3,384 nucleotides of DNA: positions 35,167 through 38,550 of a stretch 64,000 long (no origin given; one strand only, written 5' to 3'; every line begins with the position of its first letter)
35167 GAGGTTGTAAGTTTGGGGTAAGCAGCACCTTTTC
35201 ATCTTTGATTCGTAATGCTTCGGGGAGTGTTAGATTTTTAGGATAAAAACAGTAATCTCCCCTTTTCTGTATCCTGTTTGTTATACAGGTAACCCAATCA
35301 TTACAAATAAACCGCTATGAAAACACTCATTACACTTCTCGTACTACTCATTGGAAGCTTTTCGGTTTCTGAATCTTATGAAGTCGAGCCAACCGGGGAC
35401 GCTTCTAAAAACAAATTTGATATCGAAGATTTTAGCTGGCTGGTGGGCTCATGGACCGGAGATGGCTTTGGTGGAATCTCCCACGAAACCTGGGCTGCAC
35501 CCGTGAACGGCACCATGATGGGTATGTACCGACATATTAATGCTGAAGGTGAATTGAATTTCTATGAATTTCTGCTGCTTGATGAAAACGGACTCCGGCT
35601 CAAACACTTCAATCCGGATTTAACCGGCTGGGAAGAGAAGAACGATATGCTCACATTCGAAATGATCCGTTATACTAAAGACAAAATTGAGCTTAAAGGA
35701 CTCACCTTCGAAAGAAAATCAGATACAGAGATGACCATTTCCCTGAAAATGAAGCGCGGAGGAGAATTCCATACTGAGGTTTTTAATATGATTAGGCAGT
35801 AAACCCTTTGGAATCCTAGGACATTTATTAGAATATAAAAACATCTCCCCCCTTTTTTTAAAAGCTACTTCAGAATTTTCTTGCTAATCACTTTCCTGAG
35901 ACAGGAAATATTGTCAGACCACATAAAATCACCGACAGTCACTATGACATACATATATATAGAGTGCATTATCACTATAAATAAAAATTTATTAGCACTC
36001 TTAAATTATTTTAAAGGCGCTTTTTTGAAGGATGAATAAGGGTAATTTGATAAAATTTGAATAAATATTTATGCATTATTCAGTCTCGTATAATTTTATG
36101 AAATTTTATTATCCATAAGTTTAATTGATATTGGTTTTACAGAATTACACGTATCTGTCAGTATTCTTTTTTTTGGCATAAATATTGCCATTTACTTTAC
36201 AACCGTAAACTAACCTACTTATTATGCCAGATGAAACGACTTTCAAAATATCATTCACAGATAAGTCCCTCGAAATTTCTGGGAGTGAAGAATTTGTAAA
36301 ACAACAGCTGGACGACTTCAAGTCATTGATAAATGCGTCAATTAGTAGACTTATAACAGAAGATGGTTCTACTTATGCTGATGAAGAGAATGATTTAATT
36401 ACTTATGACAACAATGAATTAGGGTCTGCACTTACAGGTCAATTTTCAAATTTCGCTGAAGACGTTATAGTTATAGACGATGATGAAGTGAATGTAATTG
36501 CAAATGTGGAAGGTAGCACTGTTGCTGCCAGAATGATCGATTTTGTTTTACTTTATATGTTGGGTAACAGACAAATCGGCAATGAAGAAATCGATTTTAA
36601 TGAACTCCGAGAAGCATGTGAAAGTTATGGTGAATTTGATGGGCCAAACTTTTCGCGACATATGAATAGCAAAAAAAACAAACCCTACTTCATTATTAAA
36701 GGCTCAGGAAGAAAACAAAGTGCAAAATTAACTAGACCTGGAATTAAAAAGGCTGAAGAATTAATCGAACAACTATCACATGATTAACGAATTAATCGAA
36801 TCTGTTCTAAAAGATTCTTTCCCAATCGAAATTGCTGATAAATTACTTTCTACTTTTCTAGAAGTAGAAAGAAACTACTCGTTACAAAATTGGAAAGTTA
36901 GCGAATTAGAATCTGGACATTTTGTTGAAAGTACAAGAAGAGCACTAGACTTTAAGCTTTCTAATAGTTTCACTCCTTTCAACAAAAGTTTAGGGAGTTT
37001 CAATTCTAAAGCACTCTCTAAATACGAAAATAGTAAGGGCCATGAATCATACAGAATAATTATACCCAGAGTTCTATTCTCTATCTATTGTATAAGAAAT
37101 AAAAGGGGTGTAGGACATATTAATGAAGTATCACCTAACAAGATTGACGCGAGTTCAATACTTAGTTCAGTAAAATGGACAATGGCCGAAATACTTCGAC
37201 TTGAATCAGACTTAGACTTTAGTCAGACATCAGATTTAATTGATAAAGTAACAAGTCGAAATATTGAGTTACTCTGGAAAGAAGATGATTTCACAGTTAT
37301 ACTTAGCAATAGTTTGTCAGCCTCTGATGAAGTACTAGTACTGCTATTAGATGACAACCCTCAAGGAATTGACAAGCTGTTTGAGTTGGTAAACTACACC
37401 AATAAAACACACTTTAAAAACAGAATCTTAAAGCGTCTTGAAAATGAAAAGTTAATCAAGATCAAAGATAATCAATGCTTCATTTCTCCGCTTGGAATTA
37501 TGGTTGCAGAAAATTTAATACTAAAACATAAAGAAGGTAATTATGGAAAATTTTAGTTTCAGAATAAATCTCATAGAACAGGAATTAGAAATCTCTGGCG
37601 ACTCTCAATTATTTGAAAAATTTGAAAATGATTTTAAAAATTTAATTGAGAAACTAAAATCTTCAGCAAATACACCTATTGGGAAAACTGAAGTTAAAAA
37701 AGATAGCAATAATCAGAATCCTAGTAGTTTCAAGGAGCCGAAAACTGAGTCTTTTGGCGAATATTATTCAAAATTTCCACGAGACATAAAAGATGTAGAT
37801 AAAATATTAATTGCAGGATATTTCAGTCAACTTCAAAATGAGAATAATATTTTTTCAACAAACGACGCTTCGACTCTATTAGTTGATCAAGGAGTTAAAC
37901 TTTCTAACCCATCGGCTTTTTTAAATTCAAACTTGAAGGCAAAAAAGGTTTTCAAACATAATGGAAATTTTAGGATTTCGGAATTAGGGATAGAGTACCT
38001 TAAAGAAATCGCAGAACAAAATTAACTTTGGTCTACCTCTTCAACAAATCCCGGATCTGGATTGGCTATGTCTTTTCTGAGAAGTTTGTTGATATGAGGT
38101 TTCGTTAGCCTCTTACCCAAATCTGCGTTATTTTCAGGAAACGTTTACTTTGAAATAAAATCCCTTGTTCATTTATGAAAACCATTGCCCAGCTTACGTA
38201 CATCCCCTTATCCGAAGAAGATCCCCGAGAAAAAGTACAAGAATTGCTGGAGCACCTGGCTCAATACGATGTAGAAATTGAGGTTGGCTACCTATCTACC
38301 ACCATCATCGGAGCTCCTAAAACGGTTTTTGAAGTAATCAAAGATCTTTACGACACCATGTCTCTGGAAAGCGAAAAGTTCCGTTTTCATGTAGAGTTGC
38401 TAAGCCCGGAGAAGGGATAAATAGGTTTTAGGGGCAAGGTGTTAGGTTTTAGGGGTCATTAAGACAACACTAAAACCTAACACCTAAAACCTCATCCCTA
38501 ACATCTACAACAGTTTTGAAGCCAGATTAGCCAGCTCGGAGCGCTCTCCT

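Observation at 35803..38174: Low-GC island carrying a translationally coupled three-gene cassette of unknown function (best candidate for an undescribed system)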

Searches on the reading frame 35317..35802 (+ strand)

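Call 3: search_protein_families(library=pfam, proteins=[window:35317-35802:+], max_evalue=1)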
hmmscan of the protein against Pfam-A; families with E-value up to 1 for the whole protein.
window:35317-35802:+ (161 aa): 2 families
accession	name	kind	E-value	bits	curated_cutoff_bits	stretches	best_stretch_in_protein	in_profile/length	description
PF19780.4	DUF6265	-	3.7e-32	111.6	23.8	1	40-144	1-115/116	Domain of unknown function (DUF6265)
PF08768.17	THAP4_heme-bd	-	0.15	12.6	25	1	36-54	2-20/151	THAP4-like, heme-binding beta-barrel domain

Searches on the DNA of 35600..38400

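Call 90: search_rna_families(source=window, start=35600, end=38400, threshold=evalue, max_evalue=1)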
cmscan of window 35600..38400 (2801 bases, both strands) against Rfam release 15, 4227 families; matches with E-value up to 1: 1.
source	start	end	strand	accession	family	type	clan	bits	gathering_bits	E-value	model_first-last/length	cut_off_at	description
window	36578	36644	+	RF01129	sR44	Gene; snRNA; snoRNA; CD-box;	-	15.9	45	0.98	1-55/55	no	Small nucleolar RNA sR44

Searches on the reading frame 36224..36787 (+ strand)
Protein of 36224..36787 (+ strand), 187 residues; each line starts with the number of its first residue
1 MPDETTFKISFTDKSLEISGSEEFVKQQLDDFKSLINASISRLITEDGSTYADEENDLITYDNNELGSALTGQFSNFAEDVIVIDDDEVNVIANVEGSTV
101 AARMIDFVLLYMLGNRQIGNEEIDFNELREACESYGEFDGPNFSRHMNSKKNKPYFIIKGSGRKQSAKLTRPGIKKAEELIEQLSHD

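Call 3: search_protein_families(library=pfam, proteins=[window:36224-36787:+], max_evalue=1)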
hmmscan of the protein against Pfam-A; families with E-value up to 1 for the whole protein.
window:36224-36787:+ (187 aa): 1 family
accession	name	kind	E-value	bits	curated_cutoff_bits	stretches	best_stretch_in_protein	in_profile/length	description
PF20008.5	DUF6429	-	0.0051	16.9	31.6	1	156-185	40-69/71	Domain of unknown function (DUF6429)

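Call 4: search_protein_families(library=padloc, proteins=[window:36224-36787:+], max_evalue=1)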
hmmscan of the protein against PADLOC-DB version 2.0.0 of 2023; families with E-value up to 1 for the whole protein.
window:36224-36787:+ (187 aa): 1 family
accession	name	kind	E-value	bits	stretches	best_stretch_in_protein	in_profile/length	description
PDLC02320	AbiEii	-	0.0063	14.5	1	99-134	49-82/147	AbiEii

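Call 5: search_protein_families(library=ncbifam, proteins=[window:36224-36787:+], max_evalue=1)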
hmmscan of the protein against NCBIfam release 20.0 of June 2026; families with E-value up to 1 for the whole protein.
window:36224-36787:+ (187 aa): 0 families

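Call 6: search_protein_families(library=phrogs, proteins=[window:36224-36787:+], max_evalue=1)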
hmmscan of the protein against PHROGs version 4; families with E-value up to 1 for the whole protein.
window:36224-36787:+ (187 aa): 2 families
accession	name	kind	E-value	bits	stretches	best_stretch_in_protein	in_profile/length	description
phrog_2216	-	unknown function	0.38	11.8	0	52-104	22-76/104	-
phrog_7418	-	unknown function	0.39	12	0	64-94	40-70/106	-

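Call 24: find_homologous_proteins(query=window:36224-36784:+)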
Query window:36224-36784:+ (187 aa): 4 proteins with E <= 0.001 among 87 candidates.
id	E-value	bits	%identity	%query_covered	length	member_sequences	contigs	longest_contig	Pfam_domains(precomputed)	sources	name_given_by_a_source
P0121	6.6e-110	383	96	100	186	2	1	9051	-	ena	-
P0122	3.8e-29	120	38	95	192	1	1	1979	-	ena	-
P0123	1.7e-28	118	38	98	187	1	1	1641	-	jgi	jgi:hypothetical protein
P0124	1.4e-26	112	35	97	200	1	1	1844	-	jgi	jgi:hypothetical protein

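Call 27: find_encoding_contigs(protein=P0121, flank=6000, max_places=3)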
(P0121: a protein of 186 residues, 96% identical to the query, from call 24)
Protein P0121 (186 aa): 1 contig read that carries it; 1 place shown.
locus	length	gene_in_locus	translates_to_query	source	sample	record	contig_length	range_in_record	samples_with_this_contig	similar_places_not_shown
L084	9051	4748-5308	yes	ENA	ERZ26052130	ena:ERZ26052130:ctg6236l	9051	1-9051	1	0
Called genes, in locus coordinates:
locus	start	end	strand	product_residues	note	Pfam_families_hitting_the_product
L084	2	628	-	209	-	?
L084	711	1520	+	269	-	PF01177:Asp_Glu_race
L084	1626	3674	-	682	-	PF03169:OPT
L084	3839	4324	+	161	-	PF19780:DUF6265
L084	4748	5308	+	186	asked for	-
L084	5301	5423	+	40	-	-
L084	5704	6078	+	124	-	-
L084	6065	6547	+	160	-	-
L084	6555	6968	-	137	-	PF01741:MscL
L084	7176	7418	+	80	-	-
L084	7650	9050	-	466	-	?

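Call 46: search_protein_families(library=pfam, alignment_id=A4, max_evalue=10)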
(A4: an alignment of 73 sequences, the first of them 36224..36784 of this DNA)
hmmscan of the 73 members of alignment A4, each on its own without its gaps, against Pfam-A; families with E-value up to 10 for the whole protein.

A. member 1, window:36224-36784:+ (187 aa): 1 family
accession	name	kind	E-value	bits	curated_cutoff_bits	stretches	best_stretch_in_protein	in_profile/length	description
PF20008.5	DUF6429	-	0.0051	16.9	31.6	1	156-185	40-69/71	Domain of unknown function (DUF6429)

B. families by the number of members that match (of 73 scanned): 45 families (the first 25 are shown)
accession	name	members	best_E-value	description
PF20008.5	DUF6429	8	0.0051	Domain of unknown function (DUF6429)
PF19272.4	ASMase_C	3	0.029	Acid sphingomyelin phosphodiesterase C-terminal region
PF03551.20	PadR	2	0.0096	Transcriptional regulator PadR-like family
PF09810.15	Exo5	2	0.015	Exonuclease V - a 5' deoxyribonuclease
PF16573.10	CLP1_N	2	0.03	N-terminal beta-sandwich domain of polyadenylation factor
PF02891.26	zf-MIZ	2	0.13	MIZ/SP-RING zinc finger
PF18832.6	LPD18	1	0.00047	Large polyvalent protein-associated domain 18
PF18375.7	CDH1_2_SANT_HL1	1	0.003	CDH1/2 SANT-Helical linker 1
PF14222.11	MOR2-PAG1_N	1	0.0057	Cell morphogenesis N-terminal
PF18664.7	CdiA_C_tRNase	1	0.011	CdiA C-terminal tRNase domain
PF08614.16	ATG16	1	0.013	Autophagy protein 16 (ATG16)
PF06678.16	DUF1179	1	0.015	Protein of unknown function (DUF1179)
PF06662.19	C5-epim_C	1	0.019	D-glucuronyl C5-epimerase C-terminus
PF24356.1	WH_PARP12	1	0.034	PARP12 winged helix domain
PF15008.12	DUF4518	1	0.035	Domain of unknown function (DUF4518)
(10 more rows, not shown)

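Call 47: search_solved_structures(query=A4, max_evalue=10, show_alignments=3)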
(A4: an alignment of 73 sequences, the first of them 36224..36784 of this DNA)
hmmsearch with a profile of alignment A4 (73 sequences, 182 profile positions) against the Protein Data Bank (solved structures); distinct sequences matched with E-value up to 10: 1.
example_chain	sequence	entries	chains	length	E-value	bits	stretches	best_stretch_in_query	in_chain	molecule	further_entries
1deq_C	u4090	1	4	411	0.62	13.4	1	40-102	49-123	FIBRINOGEN (GAMMA CHAIN)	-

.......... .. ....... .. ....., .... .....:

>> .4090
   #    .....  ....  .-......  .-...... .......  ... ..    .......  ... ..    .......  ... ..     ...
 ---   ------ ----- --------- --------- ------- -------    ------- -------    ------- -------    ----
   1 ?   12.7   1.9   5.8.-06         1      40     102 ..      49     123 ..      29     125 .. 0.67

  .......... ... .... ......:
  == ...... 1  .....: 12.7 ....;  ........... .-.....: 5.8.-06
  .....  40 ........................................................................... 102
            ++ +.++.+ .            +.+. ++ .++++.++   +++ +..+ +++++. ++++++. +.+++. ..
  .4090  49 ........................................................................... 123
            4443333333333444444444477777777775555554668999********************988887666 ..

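Call 68: search_protein_families(library=padloc, alignment_id=A4, max_evalue=0.1)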
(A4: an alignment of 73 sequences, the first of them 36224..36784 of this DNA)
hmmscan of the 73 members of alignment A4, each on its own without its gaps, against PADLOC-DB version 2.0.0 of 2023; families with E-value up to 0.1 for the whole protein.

A. member 1, window:36224-36784:+ (187 aa): 1 family
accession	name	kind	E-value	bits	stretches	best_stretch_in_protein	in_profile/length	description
PDLC02320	AbiEii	-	0.0063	14.5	1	99-134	49-82/147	AbiEii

B. families by the number of members that match (of 73 scanned): 16 families
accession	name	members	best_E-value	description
PDLC00135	GajB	1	0.00014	UrvD helicase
PDLC02925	HTH_IX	1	0.0011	-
PDLC04223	HEC-02B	1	0.0017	-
PDLC02255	AbiEi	1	0.0024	AbiEi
PDLC02226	AbiEi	1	0.0044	AbiEi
PDLC02732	PbeC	1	0.0054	PbeC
PDLC02320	AbiEii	1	0.0063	AbiEii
PDLC01821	CARF2--CARF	1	0.0094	-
PDLC02243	AbiEi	1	0.012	AbiEi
PDLC02974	WH_III-A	1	0.014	-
PDLC00999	Cas8e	1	0.016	CRISPR type I-E/ECOLI-associated protein CasA/Cse1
PDLC01297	Csm3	1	0.023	"CAS-III-A,CAS-III-D; effector_G7"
PDLC03416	REase_II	1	0.025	Type II restriction enzyme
PDLC01621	Csx1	1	0.026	CAS-III; associated_signaling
PDLC00056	DruL4|DruL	1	0.039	Unknown function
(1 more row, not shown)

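Call 74: find_homologous_proteins(query=A4, max_evalue=0.001)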
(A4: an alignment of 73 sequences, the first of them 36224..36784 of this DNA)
Query A4 (73 sequences) (187 aa, profile of the alignment): 167 proteins with E <= 0.001 among 7469 candidates; the best 120 are listed.
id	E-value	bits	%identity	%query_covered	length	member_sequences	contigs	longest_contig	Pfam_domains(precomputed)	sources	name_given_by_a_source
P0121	5.5e-46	175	96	100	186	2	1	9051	-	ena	-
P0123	1.1e-41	161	38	98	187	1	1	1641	-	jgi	jgi:hypothetical protein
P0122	9.6e-40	155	38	95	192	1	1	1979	-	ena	-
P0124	1.7e-39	154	35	97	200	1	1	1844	-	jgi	jgi:hypothetical protein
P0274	2.1e-12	66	33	16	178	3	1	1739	-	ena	-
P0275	3.3e-12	65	-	-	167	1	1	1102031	-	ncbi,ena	-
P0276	3.0e-11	62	-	-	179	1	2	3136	-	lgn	-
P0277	4.7e-11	61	-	-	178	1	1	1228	-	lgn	-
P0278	9.8e-11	60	38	18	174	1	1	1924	-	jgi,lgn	jgi:hypothetical protein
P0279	1.2e-10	60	30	25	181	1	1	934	-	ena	-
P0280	1.5e-10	59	-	-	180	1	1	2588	-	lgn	-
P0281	1.7e-10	59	-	-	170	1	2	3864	-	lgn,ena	-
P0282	2.4e-10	59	-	-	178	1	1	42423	-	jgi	jgi:hypothetical protein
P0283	4.4e-10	58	-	-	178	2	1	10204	-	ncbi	-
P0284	7.1e-10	57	-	-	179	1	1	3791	-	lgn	-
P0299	3.3e-8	52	35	22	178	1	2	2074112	-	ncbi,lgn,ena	-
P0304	5.3e-8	51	-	-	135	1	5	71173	-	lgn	-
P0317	1.4e-7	50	37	22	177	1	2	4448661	-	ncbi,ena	-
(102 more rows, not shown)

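Call 75: find_encoding_contigs(protein=P0299, flank=5000, max_places=1)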
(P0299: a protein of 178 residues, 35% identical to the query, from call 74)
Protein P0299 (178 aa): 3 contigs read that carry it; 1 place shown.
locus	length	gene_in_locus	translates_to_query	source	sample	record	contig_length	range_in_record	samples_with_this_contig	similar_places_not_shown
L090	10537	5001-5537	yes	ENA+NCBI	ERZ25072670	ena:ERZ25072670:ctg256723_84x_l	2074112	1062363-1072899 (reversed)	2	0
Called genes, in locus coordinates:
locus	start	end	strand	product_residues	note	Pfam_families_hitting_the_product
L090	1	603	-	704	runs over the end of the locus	PF12161:HsdM_N, PF02384:N6_Mtase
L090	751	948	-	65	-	-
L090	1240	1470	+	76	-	-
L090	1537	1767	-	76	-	PF01381:HTH_3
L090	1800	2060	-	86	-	PF22513:FitA-like_RHH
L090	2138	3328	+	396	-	PF02771:Acyl-CoA_dh_N, PF02770:Acyl-CoA_dh_M, PF00441:Acyl-CoA_dh_1, PF08028:Acyl-CoA_dh_2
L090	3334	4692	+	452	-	PF03972:MmgE_PrpD_N, PF19305:MmgE_PrpD_C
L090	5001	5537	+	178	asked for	-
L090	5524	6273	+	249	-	-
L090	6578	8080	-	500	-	PF00171:Aldedh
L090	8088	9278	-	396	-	PF00085:Thioredoxin, PF13899:Thioredoxin_7 (faint), PF13098:Thioredoxin_2 (weak), PF00023:Ank (faint), PF13637:Ank_4 (faint), PF12796:Ank_2 (weak)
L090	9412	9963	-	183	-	-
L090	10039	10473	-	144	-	PF01850:PIN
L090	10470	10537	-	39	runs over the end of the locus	-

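Call 76: find_encoding_contigs(protein=P0317, flank=5000, max_places=1)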
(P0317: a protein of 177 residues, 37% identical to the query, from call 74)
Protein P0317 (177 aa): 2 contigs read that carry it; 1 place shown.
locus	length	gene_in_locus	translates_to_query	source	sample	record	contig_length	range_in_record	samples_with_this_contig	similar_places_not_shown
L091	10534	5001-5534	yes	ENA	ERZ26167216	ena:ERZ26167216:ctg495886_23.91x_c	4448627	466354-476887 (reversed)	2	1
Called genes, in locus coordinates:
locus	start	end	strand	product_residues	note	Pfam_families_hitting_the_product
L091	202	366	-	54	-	-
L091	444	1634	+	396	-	PF02771:Acyl-CoA_dh_N, PF02770:Acyl-CoA_dh_M, PF00441:Acyl-CoA_dh_1, PF08028:Acyl-CoA_dh_2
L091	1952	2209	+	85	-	-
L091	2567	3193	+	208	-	PF01972:SDH_protease (faint)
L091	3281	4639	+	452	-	PF03972:MmgE_PrpD_N, PF19305:MmgE_PrpD_C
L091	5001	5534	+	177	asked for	-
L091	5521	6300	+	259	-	-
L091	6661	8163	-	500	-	PF00171:Aldedh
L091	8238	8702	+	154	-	PF07355:GRDB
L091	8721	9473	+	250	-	-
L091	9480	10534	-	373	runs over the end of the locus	PF00144:Beta-lactamase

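Call 77: find_encoding_contigs(protein=P0304, flank=5000, max_places=1)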
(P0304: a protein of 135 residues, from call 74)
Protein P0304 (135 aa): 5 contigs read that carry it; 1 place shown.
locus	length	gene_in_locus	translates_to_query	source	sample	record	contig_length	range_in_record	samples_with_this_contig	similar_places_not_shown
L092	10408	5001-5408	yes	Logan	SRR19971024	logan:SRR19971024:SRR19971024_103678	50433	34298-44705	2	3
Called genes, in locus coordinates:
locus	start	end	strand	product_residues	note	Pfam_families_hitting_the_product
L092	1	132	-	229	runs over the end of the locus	PF02463:SMC_N (faint), PF00005:ABC_tran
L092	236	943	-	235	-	-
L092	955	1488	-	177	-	PF00293:NUDIX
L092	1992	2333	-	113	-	-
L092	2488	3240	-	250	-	-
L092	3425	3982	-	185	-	-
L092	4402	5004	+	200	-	-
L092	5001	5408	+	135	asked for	-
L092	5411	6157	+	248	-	-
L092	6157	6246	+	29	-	-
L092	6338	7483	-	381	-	PF01420:Methylase_S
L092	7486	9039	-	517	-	PF12161:HsdM_N, PF02384:N6_Mtase, PF01170:UPF0020, PF07669:Eco57I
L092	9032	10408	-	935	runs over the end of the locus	PF04313:HSDR_N, PF00270:DEAD, PF04851:ResIII, PF18766:SWI2_SNF2, PF08463:EcoEI_R_C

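Call 81: search_protein_families(library=pfam, proteins=[L092:5411-6154:+, L092:4402-5001:+, L092:5001-5405:+, L092:2491-3240:-, L092:3428-3982:-], max_evalue=1)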
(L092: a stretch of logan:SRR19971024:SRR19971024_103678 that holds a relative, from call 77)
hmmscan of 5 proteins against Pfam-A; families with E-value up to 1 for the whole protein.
L092:5411-6154:+ (248 aa): 2 families
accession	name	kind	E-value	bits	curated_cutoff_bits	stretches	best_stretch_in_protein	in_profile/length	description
PF13091.12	PLDc_2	-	0.015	15.6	27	1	127-205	1-90/132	PLD-like domain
PF24409.1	wHTH-PRTase_assc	-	0.037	14.5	27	1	62-98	29-61/83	wHTH-PRTase associated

L092:4402-5001:+ (200 aa): 0 families

L092:5001-5405:+ (135 aa): 5 families
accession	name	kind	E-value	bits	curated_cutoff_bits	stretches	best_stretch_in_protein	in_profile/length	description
PF23991.1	DUF7310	-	0.002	19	40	1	4-23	35-54/83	Coiled-coil region of unknown function (DUF7310)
PF22089.2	DIP2116-like_N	-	0.048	13.8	27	1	15-64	98-148/165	DIP2116-like, N-terminal domain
PF19284.4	Arc_MA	-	0.082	13.5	28.5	1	4-53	12-59/108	Arc MA domain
PF06825.17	HSBP1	-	0.088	13.1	28.6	1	4-23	25-44/51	Heat shock factor binding protein 1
PF11471.13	Sugarporin_N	-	0.21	12.4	25.7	1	4-23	2-21/31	Maltoporin periplasmic N-terminal extension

L092:2491-3240:- (250 aa): 1 family
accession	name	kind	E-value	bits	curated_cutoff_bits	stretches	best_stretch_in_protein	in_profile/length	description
PF13623.11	SurA_N_2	-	0.036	14.4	28.5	1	27-84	12-68/145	SurA-like N-terminal domain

L092:3428-3982:- (185 aa): 1 family
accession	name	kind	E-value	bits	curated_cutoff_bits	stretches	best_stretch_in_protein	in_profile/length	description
PF12149.13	HSV_VP16_C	-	0.24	12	27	1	171-181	11-21/30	Herpes simplex virus virion protein 16 C terminal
